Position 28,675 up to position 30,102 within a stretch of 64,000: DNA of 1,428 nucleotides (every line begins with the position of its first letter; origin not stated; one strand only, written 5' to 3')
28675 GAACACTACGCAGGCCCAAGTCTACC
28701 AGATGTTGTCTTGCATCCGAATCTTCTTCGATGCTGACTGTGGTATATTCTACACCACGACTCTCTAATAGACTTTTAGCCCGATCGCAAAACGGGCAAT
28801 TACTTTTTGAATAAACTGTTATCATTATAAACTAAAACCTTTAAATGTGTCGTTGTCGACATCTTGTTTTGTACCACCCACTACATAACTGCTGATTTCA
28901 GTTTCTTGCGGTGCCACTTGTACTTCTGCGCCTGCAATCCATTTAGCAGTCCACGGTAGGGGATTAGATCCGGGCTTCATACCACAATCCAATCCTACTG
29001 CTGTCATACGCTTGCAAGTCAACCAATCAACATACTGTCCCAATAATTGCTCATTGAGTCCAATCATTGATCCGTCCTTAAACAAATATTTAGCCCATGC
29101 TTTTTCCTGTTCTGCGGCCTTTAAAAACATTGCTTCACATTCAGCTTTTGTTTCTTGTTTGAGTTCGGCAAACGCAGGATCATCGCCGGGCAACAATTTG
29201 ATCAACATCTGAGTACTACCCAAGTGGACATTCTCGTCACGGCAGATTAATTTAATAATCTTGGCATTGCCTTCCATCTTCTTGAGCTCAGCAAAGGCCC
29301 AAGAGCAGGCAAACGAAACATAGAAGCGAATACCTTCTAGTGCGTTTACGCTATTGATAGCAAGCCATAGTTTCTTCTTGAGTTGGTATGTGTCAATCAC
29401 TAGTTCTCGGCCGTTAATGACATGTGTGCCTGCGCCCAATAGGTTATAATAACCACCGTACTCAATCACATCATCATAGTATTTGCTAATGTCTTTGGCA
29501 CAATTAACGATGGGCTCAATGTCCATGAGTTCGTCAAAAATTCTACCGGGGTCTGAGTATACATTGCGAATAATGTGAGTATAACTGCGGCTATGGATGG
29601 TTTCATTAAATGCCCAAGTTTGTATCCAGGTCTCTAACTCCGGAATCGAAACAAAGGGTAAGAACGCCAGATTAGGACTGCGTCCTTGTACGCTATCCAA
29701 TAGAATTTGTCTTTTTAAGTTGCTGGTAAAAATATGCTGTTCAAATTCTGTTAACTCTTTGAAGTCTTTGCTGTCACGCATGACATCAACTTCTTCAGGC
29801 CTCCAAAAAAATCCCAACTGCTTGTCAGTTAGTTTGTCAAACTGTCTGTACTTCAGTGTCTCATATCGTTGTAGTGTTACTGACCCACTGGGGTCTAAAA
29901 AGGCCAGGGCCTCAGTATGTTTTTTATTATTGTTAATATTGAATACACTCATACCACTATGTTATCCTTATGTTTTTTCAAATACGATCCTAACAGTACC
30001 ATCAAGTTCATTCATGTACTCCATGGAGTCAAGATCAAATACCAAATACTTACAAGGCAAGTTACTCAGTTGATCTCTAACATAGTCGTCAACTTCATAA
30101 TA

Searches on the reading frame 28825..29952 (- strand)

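Call 11: search_protein_families(library=phrogs, proteins=[window:28825-29952:-], max_evalue=0.001)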
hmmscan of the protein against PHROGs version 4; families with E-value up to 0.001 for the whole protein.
window:28825-29952:- (375 aa): 5 families
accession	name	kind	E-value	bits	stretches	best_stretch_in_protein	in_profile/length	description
phrog_86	-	DNA, RNA and nucleotide metabolism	1.6e-137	460.3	1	1-374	44-402/504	ribonucleoside diphosphate reductase small subunit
phrog_10582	-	DNA, RNA and nucleotide metabolism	5.7e-69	233.1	1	2-216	4-232/255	ribonucleotide reductase class Ia beta subunit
phrog_8368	-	DNA, RNA and nucleotide metabolism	2.6e-46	158.4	1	226-371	1-150/156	aerobic NDP reductase small subunit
phrog_24856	-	DNA, RNA and nucleotide metabolism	3e-08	34.6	1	38-131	17-112/195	ribonucleotide reductase class Ia beta subunit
phrog_9465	-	DNA, RNA and nucleotide metabolism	2.9e-07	31.8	1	167-242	6-80/81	ribonucleoside diphosphate reductase small subunit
